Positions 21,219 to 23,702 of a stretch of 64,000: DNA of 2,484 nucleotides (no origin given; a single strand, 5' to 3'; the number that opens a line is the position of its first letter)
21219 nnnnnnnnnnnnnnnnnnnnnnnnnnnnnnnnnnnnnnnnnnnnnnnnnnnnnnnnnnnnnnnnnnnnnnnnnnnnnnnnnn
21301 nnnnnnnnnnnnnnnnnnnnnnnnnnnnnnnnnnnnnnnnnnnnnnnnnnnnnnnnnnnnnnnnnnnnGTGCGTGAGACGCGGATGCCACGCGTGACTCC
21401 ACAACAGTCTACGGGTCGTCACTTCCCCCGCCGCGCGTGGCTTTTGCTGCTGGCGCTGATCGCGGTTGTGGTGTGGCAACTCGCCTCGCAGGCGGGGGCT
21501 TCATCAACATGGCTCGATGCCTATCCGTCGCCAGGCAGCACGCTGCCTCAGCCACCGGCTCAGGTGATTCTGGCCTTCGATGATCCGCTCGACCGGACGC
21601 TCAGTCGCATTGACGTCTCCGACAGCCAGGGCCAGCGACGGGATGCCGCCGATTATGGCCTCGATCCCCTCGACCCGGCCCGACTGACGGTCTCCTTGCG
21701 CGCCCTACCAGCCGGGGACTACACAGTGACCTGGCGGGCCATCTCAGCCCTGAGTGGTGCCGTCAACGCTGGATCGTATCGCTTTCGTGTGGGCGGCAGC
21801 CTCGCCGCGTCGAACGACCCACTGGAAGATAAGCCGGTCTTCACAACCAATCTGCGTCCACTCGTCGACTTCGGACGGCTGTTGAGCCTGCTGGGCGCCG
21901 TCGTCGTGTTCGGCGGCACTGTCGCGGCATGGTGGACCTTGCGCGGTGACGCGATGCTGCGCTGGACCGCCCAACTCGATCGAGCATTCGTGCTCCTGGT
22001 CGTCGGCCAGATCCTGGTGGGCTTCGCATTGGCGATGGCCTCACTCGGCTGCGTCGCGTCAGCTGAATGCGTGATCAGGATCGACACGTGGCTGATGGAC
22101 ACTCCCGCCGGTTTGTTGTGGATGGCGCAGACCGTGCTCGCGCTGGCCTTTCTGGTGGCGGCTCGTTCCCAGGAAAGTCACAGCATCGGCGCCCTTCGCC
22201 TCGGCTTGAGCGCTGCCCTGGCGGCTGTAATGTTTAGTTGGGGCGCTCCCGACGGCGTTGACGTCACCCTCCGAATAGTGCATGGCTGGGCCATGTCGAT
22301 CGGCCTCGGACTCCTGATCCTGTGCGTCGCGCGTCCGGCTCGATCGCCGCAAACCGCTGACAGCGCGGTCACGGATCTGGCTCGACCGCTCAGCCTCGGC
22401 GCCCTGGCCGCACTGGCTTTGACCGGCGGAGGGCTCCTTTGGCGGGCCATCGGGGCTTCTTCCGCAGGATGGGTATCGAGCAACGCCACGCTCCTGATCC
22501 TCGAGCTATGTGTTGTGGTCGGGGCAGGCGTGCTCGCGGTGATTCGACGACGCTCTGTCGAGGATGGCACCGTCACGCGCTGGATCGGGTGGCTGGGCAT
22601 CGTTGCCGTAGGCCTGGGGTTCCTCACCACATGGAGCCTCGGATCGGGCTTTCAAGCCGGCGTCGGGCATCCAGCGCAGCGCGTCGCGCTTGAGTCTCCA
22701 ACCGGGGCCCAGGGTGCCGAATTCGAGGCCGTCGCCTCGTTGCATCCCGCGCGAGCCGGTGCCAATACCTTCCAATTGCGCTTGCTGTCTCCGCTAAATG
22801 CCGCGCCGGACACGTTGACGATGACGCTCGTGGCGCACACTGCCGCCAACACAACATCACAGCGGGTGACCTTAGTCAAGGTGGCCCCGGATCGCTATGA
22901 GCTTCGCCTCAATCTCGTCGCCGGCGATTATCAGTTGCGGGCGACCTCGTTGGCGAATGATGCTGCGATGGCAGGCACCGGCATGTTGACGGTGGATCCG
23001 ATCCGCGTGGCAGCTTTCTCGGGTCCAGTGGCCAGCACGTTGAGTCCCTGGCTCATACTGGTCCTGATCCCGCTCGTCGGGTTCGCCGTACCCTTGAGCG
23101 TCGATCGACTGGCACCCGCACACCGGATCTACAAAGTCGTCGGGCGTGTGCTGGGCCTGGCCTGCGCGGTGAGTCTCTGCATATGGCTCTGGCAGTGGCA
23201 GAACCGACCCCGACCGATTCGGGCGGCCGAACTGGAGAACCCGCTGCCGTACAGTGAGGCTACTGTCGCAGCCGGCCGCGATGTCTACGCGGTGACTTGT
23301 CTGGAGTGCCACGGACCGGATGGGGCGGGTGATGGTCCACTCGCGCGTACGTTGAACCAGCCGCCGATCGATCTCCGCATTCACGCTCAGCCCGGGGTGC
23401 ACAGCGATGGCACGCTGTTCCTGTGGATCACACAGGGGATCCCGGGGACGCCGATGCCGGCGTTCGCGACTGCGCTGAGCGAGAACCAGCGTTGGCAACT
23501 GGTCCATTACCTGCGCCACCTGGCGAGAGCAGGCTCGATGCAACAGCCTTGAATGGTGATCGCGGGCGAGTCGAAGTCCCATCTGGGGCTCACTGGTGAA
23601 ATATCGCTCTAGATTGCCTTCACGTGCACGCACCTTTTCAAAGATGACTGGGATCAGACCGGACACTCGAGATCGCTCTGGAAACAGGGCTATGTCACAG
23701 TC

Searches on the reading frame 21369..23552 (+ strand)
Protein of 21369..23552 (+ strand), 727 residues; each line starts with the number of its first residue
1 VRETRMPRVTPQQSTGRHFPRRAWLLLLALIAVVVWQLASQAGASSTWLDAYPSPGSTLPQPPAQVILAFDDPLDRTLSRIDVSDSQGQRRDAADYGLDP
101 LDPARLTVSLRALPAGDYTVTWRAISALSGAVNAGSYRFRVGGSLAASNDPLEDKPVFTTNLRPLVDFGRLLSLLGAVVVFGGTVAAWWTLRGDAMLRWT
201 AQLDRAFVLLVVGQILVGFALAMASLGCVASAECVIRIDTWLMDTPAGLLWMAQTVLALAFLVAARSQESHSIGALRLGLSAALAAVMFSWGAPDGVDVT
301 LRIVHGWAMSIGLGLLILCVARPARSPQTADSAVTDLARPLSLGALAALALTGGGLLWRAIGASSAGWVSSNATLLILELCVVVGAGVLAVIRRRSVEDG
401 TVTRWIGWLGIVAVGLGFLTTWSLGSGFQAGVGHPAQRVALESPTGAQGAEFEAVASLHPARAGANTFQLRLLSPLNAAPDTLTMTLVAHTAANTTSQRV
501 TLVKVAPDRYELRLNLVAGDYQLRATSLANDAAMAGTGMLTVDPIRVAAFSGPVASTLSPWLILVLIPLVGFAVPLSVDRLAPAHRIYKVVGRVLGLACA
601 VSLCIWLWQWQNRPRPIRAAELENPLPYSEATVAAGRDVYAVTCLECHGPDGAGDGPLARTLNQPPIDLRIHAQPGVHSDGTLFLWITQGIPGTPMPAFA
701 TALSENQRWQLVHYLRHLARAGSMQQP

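Call 61: search_protein_families(library=pfam, proteins=[window:21369-23552:+], max_evalue=0.0001)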
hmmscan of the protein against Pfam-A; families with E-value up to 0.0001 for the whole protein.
window:21369-23552:+ (727 aa): 3 families
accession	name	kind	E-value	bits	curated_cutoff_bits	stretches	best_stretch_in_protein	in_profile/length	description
PF04234.18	CopC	-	3.4e-14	54.1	23.3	1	50-141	6-92/92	CopC domain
PF13442.11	Cytochrome_CBB3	-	1.1e-10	42.1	27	1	632-715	2-68/68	Cytochrome C oxidase, cbb3-type, subunit III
PF00034.26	Cytochrom_C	-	1.5e-09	39.4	21.3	1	633-718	1-89/90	Cytochrome c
